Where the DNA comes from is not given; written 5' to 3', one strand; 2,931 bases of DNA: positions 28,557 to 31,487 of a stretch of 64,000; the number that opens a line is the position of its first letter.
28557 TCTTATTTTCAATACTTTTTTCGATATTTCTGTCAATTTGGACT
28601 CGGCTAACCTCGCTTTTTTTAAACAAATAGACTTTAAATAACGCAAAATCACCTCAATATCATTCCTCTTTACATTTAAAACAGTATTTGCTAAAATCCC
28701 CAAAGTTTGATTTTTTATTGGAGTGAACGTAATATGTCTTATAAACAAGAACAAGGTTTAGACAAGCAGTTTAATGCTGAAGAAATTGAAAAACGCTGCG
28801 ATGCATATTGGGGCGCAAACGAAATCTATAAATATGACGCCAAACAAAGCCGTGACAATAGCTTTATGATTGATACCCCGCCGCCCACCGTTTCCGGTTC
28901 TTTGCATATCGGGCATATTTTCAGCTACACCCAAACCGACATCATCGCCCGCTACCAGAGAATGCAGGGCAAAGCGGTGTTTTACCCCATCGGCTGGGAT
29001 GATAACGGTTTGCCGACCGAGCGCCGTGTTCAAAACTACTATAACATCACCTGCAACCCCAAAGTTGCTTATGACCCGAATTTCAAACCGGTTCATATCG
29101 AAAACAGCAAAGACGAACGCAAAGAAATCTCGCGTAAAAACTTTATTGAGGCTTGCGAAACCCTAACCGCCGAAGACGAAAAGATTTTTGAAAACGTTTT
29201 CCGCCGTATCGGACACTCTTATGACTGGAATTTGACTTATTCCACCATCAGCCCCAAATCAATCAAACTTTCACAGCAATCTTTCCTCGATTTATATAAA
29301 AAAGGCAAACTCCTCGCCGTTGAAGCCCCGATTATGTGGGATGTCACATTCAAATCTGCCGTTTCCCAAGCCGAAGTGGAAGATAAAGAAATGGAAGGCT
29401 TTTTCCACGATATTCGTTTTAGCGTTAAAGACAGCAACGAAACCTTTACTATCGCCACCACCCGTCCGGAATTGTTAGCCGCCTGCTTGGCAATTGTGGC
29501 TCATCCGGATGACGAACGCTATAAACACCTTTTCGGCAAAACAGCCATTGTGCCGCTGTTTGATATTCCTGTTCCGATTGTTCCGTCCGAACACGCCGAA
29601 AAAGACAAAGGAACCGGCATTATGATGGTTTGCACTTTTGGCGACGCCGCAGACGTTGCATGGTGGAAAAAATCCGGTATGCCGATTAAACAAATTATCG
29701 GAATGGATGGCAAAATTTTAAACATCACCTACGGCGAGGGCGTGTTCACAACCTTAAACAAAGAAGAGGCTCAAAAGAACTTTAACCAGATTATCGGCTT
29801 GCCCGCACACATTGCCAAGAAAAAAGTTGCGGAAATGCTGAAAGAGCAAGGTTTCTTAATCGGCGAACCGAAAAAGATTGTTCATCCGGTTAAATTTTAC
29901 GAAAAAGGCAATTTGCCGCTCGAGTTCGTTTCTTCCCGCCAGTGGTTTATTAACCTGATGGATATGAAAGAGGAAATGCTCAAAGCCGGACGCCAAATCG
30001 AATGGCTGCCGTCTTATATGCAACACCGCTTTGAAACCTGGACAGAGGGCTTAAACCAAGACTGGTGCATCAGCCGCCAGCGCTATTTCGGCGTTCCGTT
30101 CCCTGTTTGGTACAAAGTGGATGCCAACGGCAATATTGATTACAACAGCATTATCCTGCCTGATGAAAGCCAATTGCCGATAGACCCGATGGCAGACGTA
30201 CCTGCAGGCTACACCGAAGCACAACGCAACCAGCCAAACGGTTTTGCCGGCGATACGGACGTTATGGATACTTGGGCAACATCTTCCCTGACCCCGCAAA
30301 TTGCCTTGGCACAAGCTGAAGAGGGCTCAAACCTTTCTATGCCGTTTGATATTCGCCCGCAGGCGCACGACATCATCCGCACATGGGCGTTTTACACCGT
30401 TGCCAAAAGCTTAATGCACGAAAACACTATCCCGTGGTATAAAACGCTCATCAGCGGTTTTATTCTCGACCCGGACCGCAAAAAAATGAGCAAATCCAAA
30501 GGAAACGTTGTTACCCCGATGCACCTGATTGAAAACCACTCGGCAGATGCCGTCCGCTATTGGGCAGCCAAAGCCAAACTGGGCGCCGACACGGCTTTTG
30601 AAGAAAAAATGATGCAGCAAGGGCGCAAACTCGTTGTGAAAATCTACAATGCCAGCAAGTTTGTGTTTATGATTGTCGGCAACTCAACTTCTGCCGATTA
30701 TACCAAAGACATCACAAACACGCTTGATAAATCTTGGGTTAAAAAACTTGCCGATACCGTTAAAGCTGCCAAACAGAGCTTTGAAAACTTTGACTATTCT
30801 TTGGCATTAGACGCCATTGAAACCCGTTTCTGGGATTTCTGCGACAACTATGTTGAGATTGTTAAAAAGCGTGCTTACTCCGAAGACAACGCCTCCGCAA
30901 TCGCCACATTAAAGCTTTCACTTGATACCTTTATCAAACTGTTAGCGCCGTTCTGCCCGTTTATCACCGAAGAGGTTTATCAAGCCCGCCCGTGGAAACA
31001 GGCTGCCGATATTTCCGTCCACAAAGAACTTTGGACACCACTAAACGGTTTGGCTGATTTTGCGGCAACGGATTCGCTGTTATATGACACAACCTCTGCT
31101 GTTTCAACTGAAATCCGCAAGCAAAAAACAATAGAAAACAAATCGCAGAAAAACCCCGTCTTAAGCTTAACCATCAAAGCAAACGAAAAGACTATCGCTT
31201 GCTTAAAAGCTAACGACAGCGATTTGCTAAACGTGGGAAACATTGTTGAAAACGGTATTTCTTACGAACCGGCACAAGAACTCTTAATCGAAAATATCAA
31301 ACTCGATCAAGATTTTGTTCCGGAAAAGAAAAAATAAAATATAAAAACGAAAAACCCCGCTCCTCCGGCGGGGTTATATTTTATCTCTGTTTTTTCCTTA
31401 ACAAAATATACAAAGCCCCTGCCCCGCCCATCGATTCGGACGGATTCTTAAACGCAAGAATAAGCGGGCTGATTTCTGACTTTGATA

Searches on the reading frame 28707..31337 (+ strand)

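Call 97: search_protein_families(library=pfam, proteins=[window:28707-31337:+], max_evalue=0.001)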
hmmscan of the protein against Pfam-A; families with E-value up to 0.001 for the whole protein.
window:28707-31337:+ (876 aa): 6 families
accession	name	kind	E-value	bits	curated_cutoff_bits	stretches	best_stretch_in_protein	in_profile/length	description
PF00133.28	tRNA-synt_1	-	5.4e-84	282.8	22.7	1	34-631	5-413/414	tRNA synthetases class I (I, L, M and V)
PF08264.19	Anticodon_1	-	2.7e-25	89.4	25.1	1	674-817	1-143/148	Anticodon-binding domain of tRNA ligase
PF09334.17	tRNA-synt_1g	-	7.2e-22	78.1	20.1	2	54-107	2-55/391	tRNA synthetases class I (M)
PF01406.26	tRNA-synt_1e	-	3.1e-07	30.5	27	1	584-639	244-299/301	tRNA synthetases class I (C) catalytic domain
PF01921.24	tRNA-synt_1f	-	2.4e-06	27.2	27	0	585-631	274-320/360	tRNA synthetases class I (K)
PF13603.12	tRNA-synt_1_2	-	3.6e-06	27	25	0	277-377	86-183/185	Leucyl-tRNA synthetase, editing domain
